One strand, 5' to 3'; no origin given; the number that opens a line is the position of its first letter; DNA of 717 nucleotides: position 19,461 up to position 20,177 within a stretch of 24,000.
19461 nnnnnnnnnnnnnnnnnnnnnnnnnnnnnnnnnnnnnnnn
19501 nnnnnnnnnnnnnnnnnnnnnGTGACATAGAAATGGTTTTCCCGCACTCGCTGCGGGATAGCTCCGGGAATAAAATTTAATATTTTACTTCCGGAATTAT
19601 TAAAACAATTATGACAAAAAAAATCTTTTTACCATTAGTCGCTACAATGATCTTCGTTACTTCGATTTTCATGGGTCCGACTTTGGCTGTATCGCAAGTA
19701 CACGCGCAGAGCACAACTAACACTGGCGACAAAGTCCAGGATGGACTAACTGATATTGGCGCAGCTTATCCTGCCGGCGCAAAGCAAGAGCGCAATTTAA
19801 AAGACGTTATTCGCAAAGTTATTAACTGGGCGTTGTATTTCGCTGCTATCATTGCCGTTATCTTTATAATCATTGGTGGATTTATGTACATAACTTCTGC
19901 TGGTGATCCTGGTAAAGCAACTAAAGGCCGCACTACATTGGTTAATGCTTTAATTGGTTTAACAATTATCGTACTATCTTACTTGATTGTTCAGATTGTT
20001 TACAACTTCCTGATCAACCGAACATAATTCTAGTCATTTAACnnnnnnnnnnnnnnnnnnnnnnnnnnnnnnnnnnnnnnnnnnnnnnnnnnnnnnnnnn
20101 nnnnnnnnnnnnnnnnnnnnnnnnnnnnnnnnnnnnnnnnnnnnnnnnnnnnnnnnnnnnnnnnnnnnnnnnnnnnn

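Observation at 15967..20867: Eight tandem paralogs with a C-terminal VirB2/TrbC-like two-helix pilin module and unrelated N-terminal regions, with no secretion machinery nearby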

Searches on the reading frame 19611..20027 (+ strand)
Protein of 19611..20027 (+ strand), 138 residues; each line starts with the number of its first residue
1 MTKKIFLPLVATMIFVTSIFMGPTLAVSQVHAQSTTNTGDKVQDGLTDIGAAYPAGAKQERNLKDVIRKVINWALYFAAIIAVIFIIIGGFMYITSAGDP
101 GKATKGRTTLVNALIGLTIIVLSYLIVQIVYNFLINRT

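Call 3: search_protein_families(library=pfam, proteins=[window:19611-20027:+], max_evalue=1)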
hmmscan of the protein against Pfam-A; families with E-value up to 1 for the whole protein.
window:19611-20027:+ (138 aa): 13 families
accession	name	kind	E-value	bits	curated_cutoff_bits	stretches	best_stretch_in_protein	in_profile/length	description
PF18895.5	T4SS_pilin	-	2.5e-11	43.9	26.6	1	61-130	3-71/71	Type IV secretion system pilin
PF04956.18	TrbC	-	2.6e-05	24.8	27.9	1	51-127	24-95/98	TrbC/VIRB2 pilin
PF19607.4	DUF6112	-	0.00097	19.3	25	1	67-115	16-66/88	Family of unknown function (DUF6112)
PF11893.13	DUF3413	-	0.014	15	27.1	1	62-131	3-72/248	Domain of unknown function (DUF3413)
PF10110.14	GPDPase_memb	-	0.033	13.4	29.6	1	65-131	210-275/321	Membrane domain of glycerophosphoryl diester phosphodiesterase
PF24648.1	DUF7641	-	0.052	14.3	27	1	57-94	58-95/125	Domain of unknown function (DUF7641)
PF19297.4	QcrA_N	-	0.074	12.8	27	1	55-134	44-122/222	QcrA subunit N-terminal region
PF20990.2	DUF2207_C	-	0.075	13.2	33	1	21-127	94-182/247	Predicted membrane protein (DUF2207) C-terminal domain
PF05987.18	DUF898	-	0.23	11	28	1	61-132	175-246/336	Bacterial protein of unknown function (DUF898)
PF20535.3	DUF6750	-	0.3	11.5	27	1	61-128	50-115/128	Family of unknown function (DUF6750)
PF21525.2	Nlp36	-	0.31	11.4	27.3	1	58-99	1-40/49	Neuropeptide-like peptide 36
PF10661.14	EssA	-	0.34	11.2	24.1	0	32-88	84-139/147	WXG100 protein secretion system (Wss), protein EssA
PF14880.11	COX14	-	0.88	9.9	25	1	109-137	16-44/59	Cytochrome oxidase c assembly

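Call 6: search_protein_families(library=ncbifam, proteins=[window:19611-20027:+], max_evalue=0.1)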
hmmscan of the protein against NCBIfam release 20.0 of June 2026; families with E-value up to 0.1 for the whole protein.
window:19611-20027:+ (138 aa): 4 families
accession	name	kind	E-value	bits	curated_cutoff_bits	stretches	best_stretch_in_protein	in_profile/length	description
NF045849.1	ICE_MMCAP2_0565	equivalog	9e-10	38.1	40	1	62-133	8-79/80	Mbov_0395 family pilin-like conjugal transfer protein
NF041560.1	T6SS_Burk_ExIF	subfamily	0.0098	15.6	90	1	61-131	119-185/234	putative type VI secretion system effector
NF047767.1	LBF_2804_fam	subfamily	0.01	15.1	80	1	61-129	24-94/352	LBF_2804 family protein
NF046000.1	MAG1210_fam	subfamily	0.041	12.5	275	1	57-128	49-118/550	MAG1210 family protein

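Call 33: find_homologous_proteins(query=window:19611-20027:+, max_evalue=0.001)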
Query window:19611-20027:+ (138 aa): 117 proteins with E <= 0.001 among 130 candidates.
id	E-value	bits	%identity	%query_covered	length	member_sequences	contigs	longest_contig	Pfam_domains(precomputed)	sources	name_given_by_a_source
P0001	1.4e-80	286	100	100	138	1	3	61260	PF18895.6,PF04956.19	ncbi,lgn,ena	-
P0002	7.8e-50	187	67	100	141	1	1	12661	PF18895.6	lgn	-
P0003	6.1e-48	180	66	99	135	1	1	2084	PF18895.6,PF04956.19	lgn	-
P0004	9.4e-47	177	66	99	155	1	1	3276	PF18895.6,PF04956.19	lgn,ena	-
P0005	1.2e-45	173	65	98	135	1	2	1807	PF18895.6,PF04956.19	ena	-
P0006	5.3e-45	171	65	99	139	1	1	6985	PF18895.6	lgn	-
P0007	3.2e-44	168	61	99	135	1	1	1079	PF18895.6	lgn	-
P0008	4.4e-44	168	64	100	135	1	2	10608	PF18895.6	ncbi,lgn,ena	-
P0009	1.0e-43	167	62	100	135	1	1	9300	PF18895.6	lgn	-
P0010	6.8e-43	164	62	99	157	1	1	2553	PF18895.6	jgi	jgi:hypothetical protein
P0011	2.2e-41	159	63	97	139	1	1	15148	PF18895.6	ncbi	-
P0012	3.2e-41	159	60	99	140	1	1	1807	PF18895.6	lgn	-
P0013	4.8e-41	158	58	97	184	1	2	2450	PF18895.6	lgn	-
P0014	6.4e-41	158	62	97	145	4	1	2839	PF18895.6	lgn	-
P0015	1.4e-40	157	57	97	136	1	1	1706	PF18895.6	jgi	jgi:hypothetical protein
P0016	3.6e-40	155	59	93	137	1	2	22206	PF18895.6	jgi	jgi:amino acid transporter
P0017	4.5e-40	155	62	99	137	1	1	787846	PF18895.6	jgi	jgi:Type IV secretion system pilin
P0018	2.8e-39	152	60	97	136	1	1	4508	PF18895.6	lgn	-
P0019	3.0e-39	152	55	100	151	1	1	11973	PF18895.6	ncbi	-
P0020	3.9e-39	152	58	96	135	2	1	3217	PF18895.6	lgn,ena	-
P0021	4.0e-39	152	64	84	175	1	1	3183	PF18895.6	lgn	-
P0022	4.3e-39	152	59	97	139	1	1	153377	PF18895.6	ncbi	-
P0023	8.2e-39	151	59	99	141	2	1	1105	PF18895.6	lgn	-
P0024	9.6e-39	151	58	99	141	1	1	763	PF18895.6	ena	-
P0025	1.3e-38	150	59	92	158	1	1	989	PF18895.6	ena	-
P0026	1.7e-38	150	58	99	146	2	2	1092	PF18895.6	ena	-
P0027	2.8e-38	149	58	99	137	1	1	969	PF18895.6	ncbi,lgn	-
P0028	3.9e-38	149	60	97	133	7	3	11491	PF18895.6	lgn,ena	-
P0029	5.2e-38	148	59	99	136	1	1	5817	PF18895.6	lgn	-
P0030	5.3e-38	148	64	84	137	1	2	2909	PF18895.6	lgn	-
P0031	5.4e-38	148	61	91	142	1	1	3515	PF18895.6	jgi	jgi:hypothetical protein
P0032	5.9e-38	148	61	96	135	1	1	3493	PF18895.6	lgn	-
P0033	7.9e-38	148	56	99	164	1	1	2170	PF18895.6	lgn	-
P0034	8.7e-38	148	71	71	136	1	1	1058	PF18895.6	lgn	-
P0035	1.3e-37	147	70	75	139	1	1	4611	PF18895.6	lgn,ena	-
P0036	1.8e-37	147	58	96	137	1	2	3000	PF18895.6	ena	-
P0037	2.0e-37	147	64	79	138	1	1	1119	PF18895.6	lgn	-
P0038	3.9e-37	146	58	97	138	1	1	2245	PF18895.6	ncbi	-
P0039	4.7e-37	145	60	91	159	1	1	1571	PF18895.6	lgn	-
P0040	9.6e-37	144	58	97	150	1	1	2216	PF18895.6,PF19607.5,PF04956.19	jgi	jgi:hypothetical protein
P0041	1.1e-36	144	56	99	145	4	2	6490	PF18895.6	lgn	-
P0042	3.7e-36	142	53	98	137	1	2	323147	PF18895.6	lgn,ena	-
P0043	3.1e-35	139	53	93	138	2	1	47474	PF18895.6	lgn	-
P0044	1.1e-34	138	62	71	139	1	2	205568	PF18895.6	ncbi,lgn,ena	-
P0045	1.2e-34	138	55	99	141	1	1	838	PF18895.6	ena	-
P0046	2.2e-34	137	64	79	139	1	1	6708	PF18895.6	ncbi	-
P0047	4.2e-34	136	56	96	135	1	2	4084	PF18895.6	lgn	-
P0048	6.3e-34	135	66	72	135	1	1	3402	PF18895.6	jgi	jgi:hypothetical protein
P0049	7.4e-34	135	60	84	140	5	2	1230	PF18895.6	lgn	-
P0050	9.7e-34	135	54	99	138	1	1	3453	PF18895.6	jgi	jgi:hypothetical protein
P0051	1.6e-33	134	54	99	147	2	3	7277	PF18895.6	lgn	-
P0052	2.6e-33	133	56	97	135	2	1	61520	PF18895.6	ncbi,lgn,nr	ncbi:MAG TPA: hypothetical protein VHQ41_02680 [Patescibacteria group bacterium]|nr:hypothetical pro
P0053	3.1e-33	133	54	97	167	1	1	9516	PF18895.6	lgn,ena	-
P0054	4.3e-33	133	52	99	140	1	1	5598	PF18895.6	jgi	jgi:hypothetical protein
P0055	5.2e-33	132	51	98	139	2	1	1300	PF18895.6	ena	-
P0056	8.9e-33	131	59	84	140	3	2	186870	PF18895.6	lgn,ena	-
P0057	1.2e-32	131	60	84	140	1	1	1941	PF18895.6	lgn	-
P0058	1.5e-32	131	52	98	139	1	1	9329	PF18895.6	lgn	-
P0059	1.7e-32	131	51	97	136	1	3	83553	PF18895.6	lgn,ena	-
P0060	2.0e-32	130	50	99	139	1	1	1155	PF18895.6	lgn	-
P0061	2.1e-32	130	62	79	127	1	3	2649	PF18895.6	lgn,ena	-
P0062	2.4e-32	130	55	97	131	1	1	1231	PF18895.6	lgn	-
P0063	2.5e-32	130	55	96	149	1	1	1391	PF18895.6,PF04956.19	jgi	jgi:hypothetical protein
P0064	5.3e-32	129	52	99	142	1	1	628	PF18895.6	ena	-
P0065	8.4e-32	128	53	97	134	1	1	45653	PF18895.6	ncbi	-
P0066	1.1e-31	128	53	93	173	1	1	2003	PF18895.6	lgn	-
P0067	1.3e-31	128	54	98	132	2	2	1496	PF18895.6,PF04956.19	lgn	-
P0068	1.7e-31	127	51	97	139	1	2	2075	PF18895.6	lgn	-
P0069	3.8e-31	126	51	100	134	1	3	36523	PF18895.6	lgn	-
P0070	4.2e-31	126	49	97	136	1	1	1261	PF18895.6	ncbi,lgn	-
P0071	8.4e-30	122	52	98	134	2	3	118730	PF18895.6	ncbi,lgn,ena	-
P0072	1.2e-29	121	59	80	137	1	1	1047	PF18895.6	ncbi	-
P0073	1.4e-29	121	58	72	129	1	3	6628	PF18895.6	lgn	-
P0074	1.5e-29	121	55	93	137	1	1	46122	PF18895.6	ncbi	-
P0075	1.9e-29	121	56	78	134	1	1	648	PF18895.6,PF04956.19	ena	-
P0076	7.3e-29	119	47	98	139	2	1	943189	PF18895.6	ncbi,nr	ncbi:hypothetical protein IPM19_04475 [bacterium]|nr:MAG: hypothetical protein IPM19_04475 [bacteriu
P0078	2.5e-27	114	59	70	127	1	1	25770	PF18895.6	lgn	-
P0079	4.4e-27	113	61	70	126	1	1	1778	PF18895.6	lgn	-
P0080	3.7e-21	94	63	51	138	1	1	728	PF18895.6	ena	-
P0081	1.7e-20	92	52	69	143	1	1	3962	PF18895.6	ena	-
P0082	2.0e-19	88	49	71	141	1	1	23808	PF18895.6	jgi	jgi:hypothetical protein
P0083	3.1e-19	88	59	55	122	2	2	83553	PF18895.6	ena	-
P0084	7.2e-19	87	44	96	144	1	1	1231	PF18895.6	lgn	-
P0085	1.2e-18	86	59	53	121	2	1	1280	PF18895.6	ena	-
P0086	1.3e-18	86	62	55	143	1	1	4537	PF18895.6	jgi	jgi:hypothetical protein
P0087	2.6e-18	85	43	96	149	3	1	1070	PF18895.6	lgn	-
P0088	2.7e-18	85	59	55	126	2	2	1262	PF18895.6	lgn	-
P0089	3.0e-18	85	42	96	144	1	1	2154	PF18895.6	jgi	-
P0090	3.0e-18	85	42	96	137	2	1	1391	PF18895.6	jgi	jgi:hypothetical protein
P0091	4.4e-18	84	44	96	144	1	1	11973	PF18895.6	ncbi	-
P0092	6.6e-18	83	45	96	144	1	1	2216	PF18895.6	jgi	jgi:hypothetical protein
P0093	1.0e-17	83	59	55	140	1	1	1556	PF18895.6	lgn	-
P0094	1.0e-17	83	59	55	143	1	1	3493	PF18895.6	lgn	-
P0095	1.7e-17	82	42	87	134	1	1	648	PF18895.6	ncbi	-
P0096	2.3e-17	82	41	97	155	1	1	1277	PF18895.6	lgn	-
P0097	3.1e-17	81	47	76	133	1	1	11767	PF18895.6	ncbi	-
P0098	4.1e-17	81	55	54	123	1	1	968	PF18895.6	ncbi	-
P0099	5.2e-17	81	59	54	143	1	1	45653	PF18895.6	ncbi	-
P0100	5.8e-17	80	44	93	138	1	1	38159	PF18895.6,PF04956.19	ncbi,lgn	-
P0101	9.5e-17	80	58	55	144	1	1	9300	PF18895.6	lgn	-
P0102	3.2e-16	78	59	55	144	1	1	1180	PF18895.6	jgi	jgi:Na+/melibiose symporter-like transporter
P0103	5.4e-16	77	58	55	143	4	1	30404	PF18895.6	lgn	-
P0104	6.2e-16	77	58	55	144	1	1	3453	PF18895.6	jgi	jgi:hypothetical protein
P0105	1.2e-15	76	41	44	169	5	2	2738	PF18895.6,PF19607.5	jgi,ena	-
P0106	1.7e-15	76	58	55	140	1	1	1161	PF18895.6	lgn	-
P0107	1.9e-15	75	58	55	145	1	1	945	PF18895.6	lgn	-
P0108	4.0e-15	74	61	37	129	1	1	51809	PF18895.6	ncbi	-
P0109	9.3e-15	73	46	91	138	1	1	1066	PF18895.6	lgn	-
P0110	2.8e-13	69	56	49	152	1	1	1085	PF18895.6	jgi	jgi:hypothetical protein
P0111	2.8e-11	62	37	81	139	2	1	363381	PF18895.6,PF04956.19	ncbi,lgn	-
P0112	7.4e-9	54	59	41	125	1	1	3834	PF18895.6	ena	-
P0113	2.4e-8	53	33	78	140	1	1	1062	PF18895.6,PF04956.19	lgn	-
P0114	6.5e-8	51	36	86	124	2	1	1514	PF18895.6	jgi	jgi:hypothetical protein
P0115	8.4e-7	48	34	91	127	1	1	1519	PF18895.6,PF04956.19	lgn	-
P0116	1.2e-5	44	39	48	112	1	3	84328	PF18895.6,PF04956.19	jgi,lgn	jgi:hypothetical protein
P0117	5.6e-5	42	55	36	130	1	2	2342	PF18895.6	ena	-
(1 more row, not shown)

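Call 34: find_encoding_contigs(protein=P0001, flank=10000, max_places=4)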
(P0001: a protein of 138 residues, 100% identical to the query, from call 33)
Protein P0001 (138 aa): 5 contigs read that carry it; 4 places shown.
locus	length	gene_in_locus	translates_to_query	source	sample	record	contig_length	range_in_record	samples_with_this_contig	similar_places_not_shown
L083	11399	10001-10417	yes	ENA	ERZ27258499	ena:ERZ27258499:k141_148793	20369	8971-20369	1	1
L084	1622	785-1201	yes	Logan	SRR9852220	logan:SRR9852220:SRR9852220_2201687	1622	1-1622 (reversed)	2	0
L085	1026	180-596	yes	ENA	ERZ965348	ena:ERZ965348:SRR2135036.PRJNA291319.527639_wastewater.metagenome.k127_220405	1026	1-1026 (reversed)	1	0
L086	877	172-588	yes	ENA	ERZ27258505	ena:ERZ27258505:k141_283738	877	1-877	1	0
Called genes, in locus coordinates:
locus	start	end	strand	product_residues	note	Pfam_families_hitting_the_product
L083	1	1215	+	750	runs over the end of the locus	PF00929:RNase_T, PF21762:DEDDh_C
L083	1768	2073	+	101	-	-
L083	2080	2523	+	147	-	PF01252:Peptidase_A8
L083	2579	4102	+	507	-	PF13541:ChlI, PF00493:MCM (faint), PF00158:Sigma54_activat (faint), PF01078:Mg_chelatase, PF07728:AAA_5, PF13335:Mg_chelatase_C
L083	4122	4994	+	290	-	PF00483:NTP_transferase, PF12804:NTP_transf_3 (weak)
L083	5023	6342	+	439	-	PF01547:SBP_bac_1, PF13416:SBP_bac_8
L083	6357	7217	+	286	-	-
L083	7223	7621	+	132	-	PF18895:T4SS_pilin (weak)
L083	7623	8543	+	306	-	PF18895:T4SS_pilin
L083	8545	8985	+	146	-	PF18895:T4SS_pilin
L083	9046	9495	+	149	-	PF18895:T4SS_pilin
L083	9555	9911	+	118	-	PF18895:T4SS_pilin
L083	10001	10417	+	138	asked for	PF04956:TrbC (faint), PF18895:T4SS_pilin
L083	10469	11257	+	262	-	-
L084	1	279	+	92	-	?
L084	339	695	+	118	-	PF18895:T4SS_pilin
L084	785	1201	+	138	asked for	PF04956:TrbC (faint), PF18895:T4SS_pilin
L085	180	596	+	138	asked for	PF04956:TrbC (faint), PF18895:T4SS_pilin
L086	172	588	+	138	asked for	PF04956:TrbC (faint), PF18895:T4SS_pilin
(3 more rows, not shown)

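Call 35: find_encoding_contigs(protein=P0111, flank=10000, max_places=1)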
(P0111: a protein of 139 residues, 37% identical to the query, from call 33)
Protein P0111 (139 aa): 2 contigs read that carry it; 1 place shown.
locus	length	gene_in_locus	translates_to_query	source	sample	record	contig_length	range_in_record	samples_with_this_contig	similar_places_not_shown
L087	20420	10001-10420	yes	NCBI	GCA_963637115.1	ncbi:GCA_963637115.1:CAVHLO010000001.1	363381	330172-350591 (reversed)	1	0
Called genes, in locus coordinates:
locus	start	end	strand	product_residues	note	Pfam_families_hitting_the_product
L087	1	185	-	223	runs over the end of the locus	-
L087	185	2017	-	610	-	PF13472:Lipase_GDSL_2 (weak)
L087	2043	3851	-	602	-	PF12846:AAA_10 (faint), PF01935:DUF87, PF19044:P-loop_TraG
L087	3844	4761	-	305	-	PF26593:TraC-like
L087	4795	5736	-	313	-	PF12666:PrgI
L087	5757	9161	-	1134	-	-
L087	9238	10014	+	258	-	PF04956:TrbC (faint), PF18895:T4SS_pilin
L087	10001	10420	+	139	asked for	PF04956:TrbC (weak), PF18895:T4SS_pilin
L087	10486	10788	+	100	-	PF18895:T4SS_pilin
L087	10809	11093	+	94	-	PF18895:T4SS_pilin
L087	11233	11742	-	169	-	PF17886:ArsA_HSP20 (faint), PF00011:HSP20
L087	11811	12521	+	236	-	-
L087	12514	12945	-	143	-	PF18895:T4SS_pilin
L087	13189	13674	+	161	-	-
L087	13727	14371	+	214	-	-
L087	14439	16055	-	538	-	PF00118:Cpn60_TCP1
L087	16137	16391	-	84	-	PF00166:Cpn10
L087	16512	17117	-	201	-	-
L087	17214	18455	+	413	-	PF13439:Glyco_transf_4, PF13579:Glyco_trans_4_4, PF00534:Glycos_transf_1, PF13692:Glyco_trans_1_4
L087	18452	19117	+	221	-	PF01066:CDP-OH_P_transf (weak)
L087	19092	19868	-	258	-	-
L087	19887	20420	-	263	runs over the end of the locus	PF03372:Exo_endo_phos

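Call 36: find_encoding_contigs(protein=P0116, flank=10000, max_places=1)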
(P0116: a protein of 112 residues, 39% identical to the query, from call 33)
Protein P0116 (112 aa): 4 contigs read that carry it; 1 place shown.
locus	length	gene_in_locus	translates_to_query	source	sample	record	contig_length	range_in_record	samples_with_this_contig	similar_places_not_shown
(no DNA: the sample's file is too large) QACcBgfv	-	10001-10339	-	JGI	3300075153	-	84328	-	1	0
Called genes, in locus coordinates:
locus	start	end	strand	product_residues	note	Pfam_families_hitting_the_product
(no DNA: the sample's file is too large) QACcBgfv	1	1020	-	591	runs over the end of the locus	PF00664:ABC_membrane, PF00005:ABC_tran, PF02463:SMC_N (weak)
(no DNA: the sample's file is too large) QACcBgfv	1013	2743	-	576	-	PF00664:ABC_membrane, PF02463:SMC_N (weak), PF00005:ABC_tran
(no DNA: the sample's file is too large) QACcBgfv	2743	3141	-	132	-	PF09945:DUF2177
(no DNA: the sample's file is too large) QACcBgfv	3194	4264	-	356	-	PF01636:APH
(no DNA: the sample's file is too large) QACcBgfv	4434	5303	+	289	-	PF01261:AP_endonuc_2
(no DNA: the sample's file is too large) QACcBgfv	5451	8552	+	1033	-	PF00580:UvrD-helicase, PF13086:AAA_11 (faint), PF13245:AAA_19, PF13604:AAA_30 (faint), PF13361:UvrD_C, PF13538:UvrD_C_2 (weak), PF12705:PDDEXK_1, PF01930:Cas_Cas4 (weak)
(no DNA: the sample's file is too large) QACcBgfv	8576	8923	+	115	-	PF18895:T4SS_pilin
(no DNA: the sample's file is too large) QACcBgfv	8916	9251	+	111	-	PF04956:TrbC (weak), PF18895:T4SS_pilin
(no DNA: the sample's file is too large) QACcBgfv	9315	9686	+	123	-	PF18895:T4SS_pilin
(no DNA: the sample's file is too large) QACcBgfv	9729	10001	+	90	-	PF18895:T4SS_pilin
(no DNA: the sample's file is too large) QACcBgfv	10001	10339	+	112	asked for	PF04956:TrbC (faint), PF18895:T4SS_pilin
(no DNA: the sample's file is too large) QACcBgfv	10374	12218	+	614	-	PF08486:SpoIID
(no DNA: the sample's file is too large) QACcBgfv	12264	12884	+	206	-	-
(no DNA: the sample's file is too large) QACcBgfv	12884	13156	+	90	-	PF18901:DUF5657 (weak)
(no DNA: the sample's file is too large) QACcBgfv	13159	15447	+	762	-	-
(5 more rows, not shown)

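Call 37: find_homologous_proteins(query=L087:2043-3851:-, max_evalue=1e-10)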
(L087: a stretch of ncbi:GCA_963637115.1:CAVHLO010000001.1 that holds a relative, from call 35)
Query L087:2043-3851:- (602 aa): 8000 proteins with E <= 1e-10 among 8000 candidates; the best 120 are listed.
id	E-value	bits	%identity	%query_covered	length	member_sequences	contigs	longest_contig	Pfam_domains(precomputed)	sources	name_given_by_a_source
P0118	0.0e+0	1334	100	100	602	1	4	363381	PF19044.7,PF01935.24,PF12846.14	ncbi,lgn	-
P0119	0.0e+0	1329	100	100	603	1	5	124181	PF19044.7,PF01935.24,PF12846.14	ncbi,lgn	-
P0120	0.0e+0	1327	100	100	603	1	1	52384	PF19044.7,PF01935.24,PF12846.14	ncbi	-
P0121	0.0e+0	1322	99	100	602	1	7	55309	PF19044.7,PF01935.24,PF12846.14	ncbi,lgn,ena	-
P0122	0.0e+0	1320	99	100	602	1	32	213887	PF19044.7,PF01935.24,PF12846.14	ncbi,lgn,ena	-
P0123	0.0e+0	1320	99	100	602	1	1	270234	PF19044.7,PF01935.24,PF12846.14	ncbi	-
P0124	0.0e+0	1319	99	100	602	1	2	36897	PF19044.7,PF01935.24,PF12846.14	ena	-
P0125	0.0e+0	1275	95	100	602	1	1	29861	PF19044.7,PF01935.24,PF12846.14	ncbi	-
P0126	0.0e+0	1269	95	100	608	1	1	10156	PF19044.7,PF01935.24,PF12846.14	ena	-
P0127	0.0e+0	1266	94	100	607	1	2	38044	PF19044.7,PF01935.24,PF12846.14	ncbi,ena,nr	ncbi:DUF87 domain-containing protein [Candidatus Saccharibacteria bacterium]|nr:DUF87 domain-contain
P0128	0.0e+0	1262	94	99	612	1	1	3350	PF19044.7,PF01935.24,PF12846.14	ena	-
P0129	0.0e+0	1257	94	100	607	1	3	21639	PF19044.7,PF01935.24,PF12846.14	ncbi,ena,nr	ncbi:DUF87 domain-containing protein [Candidatus Saccharibacteria bacterium]|nr:DUF87 domain-contain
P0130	0.0e+0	1257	94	100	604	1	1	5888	PF19044.7,PF01935.24,PF12846.14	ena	-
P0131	0.0e+0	1257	94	99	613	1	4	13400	PF19044.7,PF01935.24,PF12846.14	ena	-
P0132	0.0e+0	1257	94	99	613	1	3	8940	PF19044.7,PF01935.24,PF12846.14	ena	-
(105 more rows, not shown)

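Call 49: predict_structure(alignment_id=A3)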
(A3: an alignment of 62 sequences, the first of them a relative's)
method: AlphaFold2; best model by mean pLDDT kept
length: 138 residues; sequences in the alignment: 62
mean_pLDDT: 76.7   pTM: 0.50
mean pLDDT of the five models: 76.7, 74.7, 73.2, 72.9, 72.5
residues with pLDDT >= 90: 51; 70-90: 27; 50-70: 53; < 50: 7
segments of 3 or more residues with pLDDT < 50: 31-34
pLDDT, mean of each block of 10 residues (from residue 1): 62 66 52 50 64 63 82 91 94 92 93 94 91 81
secondary structure, 60 per line:
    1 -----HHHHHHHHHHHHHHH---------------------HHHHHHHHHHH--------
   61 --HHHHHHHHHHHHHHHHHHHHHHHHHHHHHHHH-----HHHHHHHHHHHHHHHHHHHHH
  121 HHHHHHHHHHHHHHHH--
elements in order: H6-20 H42-52 H63-94 H100-136
